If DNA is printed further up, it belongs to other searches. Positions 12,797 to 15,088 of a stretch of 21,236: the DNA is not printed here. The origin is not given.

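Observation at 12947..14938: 663-aa class-B (B12-binding) radical SAM enzyme embedded in a glycosylation locus, with an unassigned C-terminal third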

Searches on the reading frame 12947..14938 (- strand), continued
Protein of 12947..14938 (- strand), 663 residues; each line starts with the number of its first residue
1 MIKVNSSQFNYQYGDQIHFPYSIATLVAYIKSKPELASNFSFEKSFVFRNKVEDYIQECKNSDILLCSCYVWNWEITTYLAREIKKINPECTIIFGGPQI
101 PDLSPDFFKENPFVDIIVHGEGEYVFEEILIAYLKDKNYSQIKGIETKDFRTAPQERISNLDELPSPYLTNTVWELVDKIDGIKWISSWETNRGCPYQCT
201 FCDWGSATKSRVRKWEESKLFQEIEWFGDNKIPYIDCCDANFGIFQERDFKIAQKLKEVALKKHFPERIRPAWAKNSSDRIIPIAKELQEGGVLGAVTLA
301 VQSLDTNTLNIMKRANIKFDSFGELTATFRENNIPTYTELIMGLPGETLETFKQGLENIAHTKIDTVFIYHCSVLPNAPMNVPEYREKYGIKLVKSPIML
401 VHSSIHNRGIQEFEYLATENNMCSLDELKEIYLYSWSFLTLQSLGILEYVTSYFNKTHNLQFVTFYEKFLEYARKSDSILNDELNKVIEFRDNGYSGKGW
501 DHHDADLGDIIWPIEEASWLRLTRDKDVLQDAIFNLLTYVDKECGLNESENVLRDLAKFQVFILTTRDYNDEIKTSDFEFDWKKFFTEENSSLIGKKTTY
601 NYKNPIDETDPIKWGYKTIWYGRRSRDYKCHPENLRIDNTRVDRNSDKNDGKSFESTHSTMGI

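Call 28: find_encoding_contigs(protein=P0158, flank=7000, max_places=1)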
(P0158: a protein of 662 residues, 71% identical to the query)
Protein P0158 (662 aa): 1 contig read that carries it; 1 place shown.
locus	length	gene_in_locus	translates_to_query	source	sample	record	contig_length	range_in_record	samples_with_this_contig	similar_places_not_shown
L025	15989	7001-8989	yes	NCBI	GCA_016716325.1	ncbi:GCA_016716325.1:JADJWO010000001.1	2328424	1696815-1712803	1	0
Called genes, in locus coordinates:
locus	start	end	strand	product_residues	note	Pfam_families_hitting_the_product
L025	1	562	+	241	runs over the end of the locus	PF02348:CTP_transf_3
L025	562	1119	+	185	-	PF00132:Hexapep, PF14602:Hexapep_2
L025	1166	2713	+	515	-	-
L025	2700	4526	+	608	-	-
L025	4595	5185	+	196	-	PF25087:GMPPB_C (faint), PF00132:Hexapep (weak), PF14602:Hexapep_2 (weak)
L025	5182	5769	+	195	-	PF25084:LbH_EIF2B (weak), PF00132:Hexapep (weak), PF14602:Hexapep_2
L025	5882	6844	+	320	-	PF00685:Sulfotransfer_1 (weak), PF13469:Sulfotransfer_3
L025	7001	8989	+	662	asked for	PF04055:Radical_SAM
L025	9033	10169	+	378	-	PF01073:3Beta_HSD, PF01370:Epimerase, PF02719:Polysacc_synt_2 (weak), PF04321:RmlD_sub_bind (faint), PF07993:NAD_binding_4, PF16363:GDP_Man_Dehyd, PF01370:Epimerase, PF16363:GDP_Man_Dehyd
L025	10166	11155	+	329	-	PF00535:Glycos_transf_2, PF10111:Glyco_tranf_2_2, PF13641:Glyco_tranf_2_3 (faint)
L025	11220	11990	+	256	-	PF00106:adh_short, PF01370:Epimerase (weak), PF13561:adh_short_C2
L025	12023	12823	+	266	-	PF13489:Methyltransf_23, PF01209:Ubie_methyltran, PF07021:MetW (faint), PF13649:Methyltransf_25, PF13847:Methyltransf_31, PF08241:Methyltransf_11, PF08242:Methyltransf_12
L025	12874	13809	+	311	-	PF01073:3Beta_HSD, PF01370:Epimerase, PF02719:Polysacc_synt_2 (faint), PF04321:RmlD_sub_bind (weak), PF16363:GDP_Man_Dehyd, PF07993:NAD_binding_4 (weak)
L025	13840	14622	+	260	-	PF00535:Glycos_transf_2, PF10111:Glyco_tranf_2_2, PF13641:Glyco_tranf_2_3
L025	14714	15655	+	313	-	PF01073:3Beta_HSD, PF01370:Epimerase, PF04321:RmlD_sub_bind (weak), PF05368:NmrA (faint), PF13460:NAD_binding_10, PF16363:GDP_Man_Dehyd, PF07993:NAD_binding_4 (weak)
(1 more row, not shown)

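Call 29: find_encoding_contigs(protein=P0191, flank=7000, max_places=1)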
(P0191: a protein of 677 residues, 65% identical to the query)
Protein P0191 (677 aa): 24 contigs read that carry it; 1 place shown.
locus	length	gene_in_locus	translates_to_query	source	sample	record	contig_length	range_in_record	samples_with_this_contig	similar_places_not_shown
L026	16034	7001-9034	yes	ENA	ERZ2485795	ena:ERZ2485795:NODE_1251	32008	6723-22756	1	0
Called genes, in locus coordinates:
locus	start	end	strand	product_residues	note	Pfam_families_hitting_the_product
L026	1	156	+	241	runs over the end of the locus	PF01973:MptE-like (weak)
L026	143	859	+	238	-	PF04989:RMNT_CmcI, PF13578:Methyltransf_24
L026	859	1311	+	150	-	PF01894:YjbQ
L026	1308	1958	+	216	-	PF02348:CTP_transf_3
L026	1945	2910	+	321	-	PF00682:HMGL-like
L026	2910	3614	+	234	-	PF00106:adh_short, PF01370:Epimerase, PF13561:adh_short_C2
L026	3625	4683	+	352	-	-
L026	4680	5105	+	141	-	-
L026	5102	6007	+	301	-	PF01073:3Beta_HSD (faint), PF01370:Epimerase, PF16363:GDP_Man_Dehyd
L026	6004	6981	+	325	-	PF01370:Epimerase, PF04321:RmlD_sub_bind, PF16363:GDP_Man_Dehyd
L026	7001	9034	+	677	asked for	PF04055:Radical_SAM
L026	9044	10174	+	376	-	PF01041:DegT_DnrJ_EryC1, PF00155:Aminotran_1_2 (faint)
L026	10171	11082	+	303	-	-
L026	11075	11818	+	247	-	-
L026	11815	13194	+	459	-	PF13578:Methyltransf_24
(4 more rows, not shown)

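Call 30: find_encoding_contigs(protein=P0164, flank=7000, max_places=1)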
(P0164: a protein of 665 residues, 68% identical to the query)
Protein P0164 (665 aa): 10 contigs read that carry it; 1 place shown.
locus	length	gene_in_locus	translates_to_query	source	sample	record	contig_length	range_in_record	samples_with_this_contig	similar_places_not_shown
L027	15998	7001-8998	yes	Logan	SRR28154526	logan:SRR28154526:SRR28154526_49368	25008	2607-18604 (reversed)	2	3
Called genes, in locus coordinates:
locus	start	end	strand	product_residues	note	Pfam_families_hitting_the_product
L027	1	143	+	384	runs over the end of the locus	-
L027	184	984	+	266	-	PF00977:His_biosynth, PF03060:NMO (faint), PF05690:ThiG (faint), PF01207:Dus (faint)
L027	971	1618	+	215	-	PF00117:GATase, PF07685:GATase_3 (weak)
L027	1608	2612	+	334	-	PF01408:GFO_IDH_MocA, PF22725:GFO_IDH_MocA_C3, PF02894:GFO_IDH_MocA_C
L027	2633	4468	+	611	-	PF02543:Carbam_trans_N, PF16861:Carbam_trans_C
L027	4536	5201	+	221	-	PF25087:GMPPB_C (faint), PF00132:Hexapep (weak), PF14602:Hexapep_2 (weak)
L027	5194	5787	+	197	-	PF25084:LbH_EIF2B (faint), PF00132:Hexapep (weak), PF14602:Hexapep_2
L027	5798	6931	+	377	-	PF01073:3Beta_HSD, PF01370:Epimerase, PF02719:Polysacc_synt_2 (faint), PF04321:RmlD_sub_bind (faint), PF07993:NAD_binding_4, PF16363:GDP_Man_Dehyd, PF01370:Epimerase, PF16363:GDP_Man_Dehyd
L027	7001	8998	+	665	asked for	PF02310:B12-binding (weak), PF04055:Radical_SAM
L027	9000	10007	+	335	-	PF00535:Glycos_transf_2, PF10111:Glyco_tranf_2_2, PF13641:Glyco_tranf_2_3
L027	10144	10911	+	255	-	PF00106:adh_short, PF01370:Epimerase (weak), PF13561:adh_short_C2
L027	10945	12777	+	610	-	PF00664:ABC_membrane, PF00005:ABC_tran, PF02463:SMC_N (faint), PF13555:AAA_29 (faint)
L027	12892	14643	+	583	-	PF07940:Hepar_II_III_C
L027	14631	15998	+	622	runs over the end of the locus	PF13522:GATase_6, PF13537:GATase_7, PF00733:Asn_synthase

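Call 33: find_homologous_proteins(query=L017:9911-11983:+)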
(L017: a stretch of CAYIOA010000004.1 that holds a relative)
Query L017:9911-11983:+ (690 aa): 2831 proteins with E <= 0.001 among 8000 candidates; the best 120 are listed.
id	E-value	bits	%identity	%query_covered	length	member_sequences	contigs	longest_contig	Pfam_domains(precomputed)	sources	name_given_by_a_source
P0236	0.0e+0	1608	100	100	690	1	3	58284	PF04055.28,PF02310.25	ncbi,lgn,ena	ncbi:MAG: cobalamin-dependent protein [Nanoarchaeota archaeon]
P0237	2.5e-294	996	62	97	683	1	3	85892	PF04055.28,PF02310.25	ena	-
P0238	7.8e-254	862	56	97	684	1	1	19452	PF04055.28,PF02310.25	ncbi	-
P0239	1.4e-250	851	57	73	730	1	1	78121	PF04055.28,PF02310.25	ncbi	-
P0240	3.8e-250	850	56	96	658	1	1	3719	PF04055.28,PF02310.25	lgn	-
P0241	6.5e-250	849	53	97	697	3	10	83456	PF04055.28,PF02310.25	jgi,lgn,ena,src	-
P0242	7.5e-248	842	55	96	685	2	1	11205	PF04055.28,PF02310.25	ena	-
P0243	4.0e-244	830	57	93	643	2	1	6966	PF04055.28,PF02310.25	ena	-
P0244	2.8e-242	824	55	95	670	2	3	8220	PF04055.28,PF02310.25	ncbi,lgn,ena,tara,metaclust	tara:strand:- start:918 stop:2930 length:2013 start_codon:yes stop_codon:yes gene_type:complete|meta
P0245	2.2e-241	821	51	96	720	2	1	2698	PF04055.28,PF02310.25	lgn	-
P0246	4.7e-241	820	54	73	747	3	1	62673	PF04055.28,PF02310.25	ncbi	-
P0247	4.9e-239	813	52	96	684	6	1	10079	PF04055.28,PF02310.25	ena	-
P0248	3.9e-237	807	53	95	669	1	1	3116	PF04055.28,PF02310.25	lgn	-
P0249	1.3e-236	805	53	95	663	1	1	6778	PF04055.28,PF02310.25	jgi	jgi:hypothetical protein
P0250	2.1e-236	805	50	95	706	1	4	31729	PF04055.28,PF02310.25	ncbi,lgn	-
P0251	4.5e-235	800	53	95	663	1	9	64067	PF04055.28,PF02310.25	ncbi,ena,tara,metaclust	tara:strand:+ start:6 stop:1997 length:1992 start_codon:yes stop_codon:yes gene_type:complete|metacl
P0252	1.2e-230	786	52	96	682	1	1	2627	PF04055.28,PF02310.25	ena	-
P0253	3.7e-230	784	52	95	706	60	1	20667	PF04055.28,PF02310.25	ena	-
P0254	1.7e-229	782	51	95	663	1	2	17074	PF04055.28,PF02310.25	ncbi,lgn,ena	-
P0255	2.2e-229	781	51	96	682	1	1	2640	PF04055.28,PF02310.25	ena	-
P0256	2.7e-229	781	51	96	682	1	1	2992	PF04055.28,PF02310.25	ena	-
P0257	2.8e-229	781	51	96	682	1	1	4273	PF04055.28,PF02310.25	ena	-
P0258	5.5e-229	780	51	96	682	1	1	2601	PF04055.28,PF02310.25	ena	-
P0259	7.4e-229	780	51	96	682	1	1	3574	PF04055.28,PF02310.25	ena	-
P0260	9.1e-229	779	52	96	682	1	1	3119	PF04055.28,PF02310.25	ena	-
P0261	9.7e-229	779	51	95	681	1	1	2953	PF04055.28,PF02310.25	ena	-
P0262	1.0e-228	779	51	96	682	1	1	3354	PF04055.28,PF02310.25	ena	-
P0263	1.5e-228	779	51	96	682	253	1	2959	PF04055.28,PF02310.25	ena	-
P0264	1.6e-228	779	52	96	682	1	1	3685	PF04055.28,PF02310.25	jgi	-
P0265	2.0e-228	778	51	96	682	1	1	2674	PF04055.28,PF02310.25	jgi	jgi:radical SAM superfamily enzyme YgiQ (UPF0313 family)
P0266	3.1e-228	778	48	95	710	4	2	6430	PF04055.28,PF02310.25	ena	-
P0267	5.2e-228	777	51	96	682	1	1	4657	PF04055.28,PF02310.25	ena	-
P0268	5.6e-228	777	51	96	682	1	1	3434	PF04055.28,PF02310.25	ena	-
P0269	6.1e-228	777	53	95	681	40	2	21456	PF04055.28,PF02310.25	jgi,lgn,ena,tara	tara:strand:+ start:1081 stop:3126 length:2046 start_codon:yes stop_codon:yes gene_type:complete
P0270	7.0e-228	776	51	96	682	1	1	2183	PF04055.28,PF02310.25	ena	-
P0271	1.0e-227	776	47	97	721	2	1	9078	PF04055.28,PF02310.25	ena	-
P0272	1.3e-227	776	51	96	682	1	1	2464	PF04055.28,PF02310.25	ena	-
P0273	1.6e-227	775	52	95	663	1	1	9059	PF04055.28,PF02310.25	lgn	-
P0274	5.1e-227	774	52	95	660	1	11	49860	PF04055.28,PF02310.25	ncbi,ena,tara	tara:strand:- start:14590 stop:16572 length:1983 start_codon:yes stop_codon:yes gene_type:complete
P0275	6.6e-227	773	52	95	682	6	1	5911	PF04055.28,PF02310.25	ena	-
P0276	1.4e-226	772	51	95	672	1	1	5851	PF04055.28,PF02310.25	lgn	-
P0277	2.0e-226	772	53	94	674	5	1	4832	PF04055.28,PF02310.25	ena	-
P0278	6.2e-226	770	51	96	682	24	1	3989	PF04055.28,PF02310.25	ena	-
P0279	1.6e-225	769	50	95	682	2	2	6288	PF04055.28,PF02310.25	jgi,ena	jgi:radical SAM superfamily enzyme YgiQ (UPF0313 family)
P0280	4.6e-225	767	51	95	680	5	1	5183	PF04055.28,PF02310.25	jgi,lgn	-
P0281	2.0e-224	765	51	96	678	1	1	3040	PF04055.28,PF02310.25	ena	-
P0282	2.0e-224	765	51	95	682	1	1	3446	PF04055.28,PF02310.25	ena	-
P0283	6.5e-224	763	47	97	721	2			PF04055.28,PF02310.25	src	-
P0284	3.7e-223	761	51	65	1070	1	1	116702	PF04055.28,PF14528.12,PF02310.25,PF14890.12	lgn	-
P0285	2.8e-222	758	50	96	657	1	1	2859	PF04055.28,PF02310.25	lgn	-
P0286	4.5e-222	757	49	95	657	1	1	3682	PF04055.28,PF02310.25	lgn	-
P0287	1.4e-220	752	50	95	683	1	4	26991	PF04055.28,PF02310.25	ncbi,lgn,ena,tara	tara:strand:- start:849 stop:2900 length:2052 start_codon:yes stop_codon:yes gene_type:complete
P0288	1.7e-220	752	49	96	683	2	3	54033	PF04055.28,PF02310.25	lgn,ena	-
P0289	3.6e-220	751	50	95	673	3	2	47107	PF04055.28,PF02310.25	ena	-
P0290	1.4e-218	746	49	96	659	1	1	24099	PF04055.28,PF02310.25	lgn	-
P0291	5.0e-218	744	49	95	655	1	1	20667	PF04055.28,PF02310.25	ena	-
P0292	7.2e-217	740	51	94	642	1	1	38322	PF04055.28,PF02310.25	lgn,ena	-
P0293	1.6e-216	739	51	94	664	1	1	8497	PF04055.28,PF02310.25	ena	-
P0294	1.7e-216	739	51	94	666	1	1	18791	PF04055.28,PF02310.25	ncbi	-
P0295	2.8e-215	735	48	97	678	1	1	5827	PF04055.28,PF02310.25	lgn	-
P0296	3.6e-215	734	47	96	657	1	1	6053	PF04055.28,PF02310.25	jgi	jgi:radical SAM superfamily enzyme YgiQ (UPF0313 family)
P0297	5.3e-215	734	49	95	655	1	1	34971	PF04055.28,PF02310.25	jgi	-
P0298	5.8e-215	734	49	95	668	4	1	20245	PF04055.28,PF02310.25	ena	-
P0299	6.0e-215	734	49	95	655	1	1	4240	PF04055.28,PF02310.25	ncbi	-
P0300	9.0e-215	733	49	96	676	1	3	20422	PF04055.28,PF02310.25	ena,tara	tara:strand:+ start:113 stop:2143 length:2031 start_codon:yes stop_codon:yes gene_type:complete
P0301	1.2e-214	733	50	95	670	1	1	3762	PF04055.28,PF02310.25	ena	-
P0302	4.0e-214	731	48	99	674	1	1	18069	PF04055.28,PF02310.25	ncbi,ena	-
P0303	8.4e-214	730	47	96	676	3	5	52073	PF04055.28,PF02310.25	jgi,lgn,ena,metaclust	metaclust:\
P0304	1.3e-213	729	48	96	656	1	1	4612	PF04055.28,PF02310.25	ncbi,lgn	-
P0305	2.7e-213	728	47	96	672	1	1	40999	PF04055.28,PF02310.25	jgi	-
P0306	3.4e-213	728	49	94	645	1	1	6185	PF04055.28,PF02310.25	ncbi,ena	-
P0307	4.6e-213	728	49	95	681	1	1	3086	PF04055.28,PF02310.25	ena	-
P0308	4.8e-213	727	48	95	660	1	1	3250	PF04055.28,PF02310.25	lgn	-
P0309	5.3e-213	727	48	95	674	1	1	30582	PF04055.28,PF02310.25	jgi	-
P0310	1.2e-212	726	49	95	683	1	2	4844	PF04055.28,PF02310.25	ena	-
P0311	1.6e-212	726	50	65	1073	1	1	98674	PF04055.28,PF14528.12,PF02310.25,PF14890.12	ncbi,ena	-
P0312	1.9e-212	726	48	95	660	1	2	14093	PF04055.28,PF02310.25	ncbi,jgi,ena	-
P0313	2.7e-212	725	48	96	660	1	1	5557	PF04055.28,PF02310.25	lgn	-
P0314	3.6e-212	725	49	95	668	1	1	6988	PF04055.28,PF02310.25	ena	-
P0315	3.7e-212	725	47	96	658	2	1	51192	PF04055.28,PF02310.25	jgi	jgi:radical SAM superfamily enzyme YgiQ (UPF0313 family)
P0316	3.8e-212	725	48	96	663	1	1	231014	PF04055.28,PF02310.25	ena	-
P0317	7.2e-212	724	48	96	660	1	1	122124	PF04055.28,PF02310.25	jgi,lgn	jgi:radical SAM superfamily enzyme YgiQ (UPF0313 family)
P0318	1.1e-211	723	48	94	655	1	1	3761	PF04055.28,PF02310.25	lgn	-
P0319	1.3e-211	723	48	96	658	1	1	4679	PF04055.28,PF02310.25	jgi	-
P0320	2.5e-211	722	47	96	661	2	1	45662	PF04055.28,PF02310.25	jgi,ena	-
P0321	2.5e-211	722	48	95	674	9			PF04055.28,PF02310.25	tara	tara:strand:- start:1156 stop:3180 length:2025 start_codon:yes stop_codon:yes gene_type:complete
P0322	6.2e-211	720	47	96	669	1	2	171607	PF04055.28,PF02310.25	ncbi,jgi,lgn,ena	-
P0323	7.9e-211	720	48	96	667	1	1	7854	PF04055.28,PF02310.25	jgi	-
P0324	8.8e-211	720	47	96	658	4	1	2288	PF04055.28,PF02310.25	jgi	jgi:radical SAM superfamily enzyme YgiQ (UPF0313 family)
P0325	1.1e-210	720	48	96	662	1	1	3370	PF04055.28,PF02310.25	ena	-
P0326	1.3e-210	719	50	65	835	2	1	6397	PF07591.16,PF02310.25,PF14890.12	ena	-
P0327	1.9e-210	719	49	95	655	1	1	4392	PF04055.28,PF02310.25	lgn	-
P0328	2.6e-210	718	53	78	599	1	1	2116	PF04055.28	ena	-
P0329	2.8e-210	718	48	95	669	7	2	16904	PF04055.28,PF02310.25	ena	-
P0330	3.9e-210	718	48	95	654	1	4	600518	PF04055.28,PF02310.25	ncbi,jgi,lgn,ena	-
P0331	3.9e-210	718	47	96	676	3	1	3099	PF04055.28,PF02310.25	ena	-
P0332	6.7e-210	717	47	97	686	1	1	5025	PF04055.28,PF02310.25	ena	-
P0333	7.9e-210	717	50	95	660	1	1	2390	PF04055.28,PF02310.25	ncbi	-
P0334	9.7e-210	717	48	95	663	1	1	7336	PF04055.28,PF02310.25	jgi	jgi:radical SAM superfamily enzyme YgiQ (UPF0313 family)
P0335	1.1e-209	716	47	95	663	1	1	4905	PF04055.28,PF02310.25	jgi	jgi:radical SAM superfamily enzyme YgiQ (UPF0313 family)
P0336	1.3e-209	716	49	94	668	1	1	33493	PF04055.28,PF02310.25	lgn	-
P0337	1.3e-209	716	47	96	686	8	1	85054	PF04055.28,PF02310.25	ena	-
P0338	1.9e-209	716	45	96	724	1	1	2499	PF04055.28,PF02310.25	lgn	-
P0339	2.1e-209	715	47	96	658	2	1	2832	PF04055.28,PF02310.25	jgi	jgi:radical SAM superfamily enzyme YgiQ (UPF0313 family)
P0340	2.4e-209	715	48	96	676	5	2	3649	PF04055.28,PF02310.25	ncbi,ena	-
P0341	2.5e-209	715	48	96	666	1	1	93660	PF04055.28,PF02310.25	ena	-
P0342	3.5e-209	715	47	96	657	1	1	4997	PF04055.28,PF02310.25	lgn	-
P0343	3.5e-209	715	47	95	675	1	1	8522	PF04055.28,PF02310.25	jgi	jgi:radical SAM superfamily enzyme YgiQ (UPF0313 family)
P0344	4.8e-209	714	47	96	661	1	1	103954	PF04055.28,PF02310.25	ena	-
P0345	4.9e-209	714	47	96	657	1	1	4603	PF04055.28,PF02310.25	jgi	jgi:radical SAM superfamily enzyme YgiQ (UPF0313 family)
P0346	6.1e-209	714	47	95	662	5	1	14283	PF04055.28,PF02310.25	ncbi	-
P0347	7.3e-209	714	47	96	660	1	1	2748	PF04055.28,PF02310.25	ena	-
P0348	1.1e-208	713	48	96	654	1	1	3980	PF04055.28,PF02310.25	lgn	-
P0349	1.2e-208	713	49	96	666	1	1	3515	PF04055.28,PF02310.25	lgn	-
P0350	1.2e-208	713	47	96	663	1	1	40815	PF04055.28,PF02310.25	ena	-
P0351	1.2e-208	713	47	96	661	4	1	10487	PF04055.28,PF02310.25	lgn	-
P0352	1.7e-208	712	47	96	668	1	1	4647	PF04055.28,PF02310.25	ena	-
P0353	2.2e-208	712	46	100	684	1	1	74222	PF04055.28,PF02310.25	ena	-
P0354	2.4e-208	712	48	96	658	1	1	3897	PF04055.28,PF02310.25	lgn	-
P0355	2.5e-208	712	47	95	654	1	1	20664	PF04055.28,PF02310.25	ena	-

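Call 34: search_protein_representatives(protein=window:12947-14938:-)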
Query: 663 residues. Proteins with E-value up to 0.001 (for the whole library): 20242; up to 1e-10: 6654; up to 1e-30: 1553. The best 150 are listed.
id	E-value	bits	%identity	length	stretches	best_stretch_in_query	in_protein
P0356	5.3e-257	870.7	57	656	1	1-647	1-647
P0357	1.2e-196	671.2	47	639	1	1-636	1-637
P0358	5.0e-190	649.4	48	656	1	2-631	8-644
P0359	3.6e-186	636.6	47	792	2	193-640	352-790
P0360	1.5e-164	565.1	31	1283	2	10-589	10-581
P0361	6.5e-163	559.8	30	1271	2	16-627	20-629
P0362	3.9e-162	557.2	42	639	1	1-638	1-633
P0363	2.8e-155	534.5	45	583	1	9-574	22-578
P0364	4.8e-153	527.2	58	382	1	17-398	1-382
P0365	6.6e-148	510.2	46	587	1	2-534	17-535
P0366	4.2e-133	461.2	42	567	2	3-539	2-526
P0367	1.7e-130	452.6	44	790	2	193-534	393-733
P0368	1.7e-120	419.6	38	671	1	1-574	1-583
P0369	3.1e-120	418.7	38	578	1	4-532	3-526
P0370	2.2e-116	406.0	37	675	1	3-626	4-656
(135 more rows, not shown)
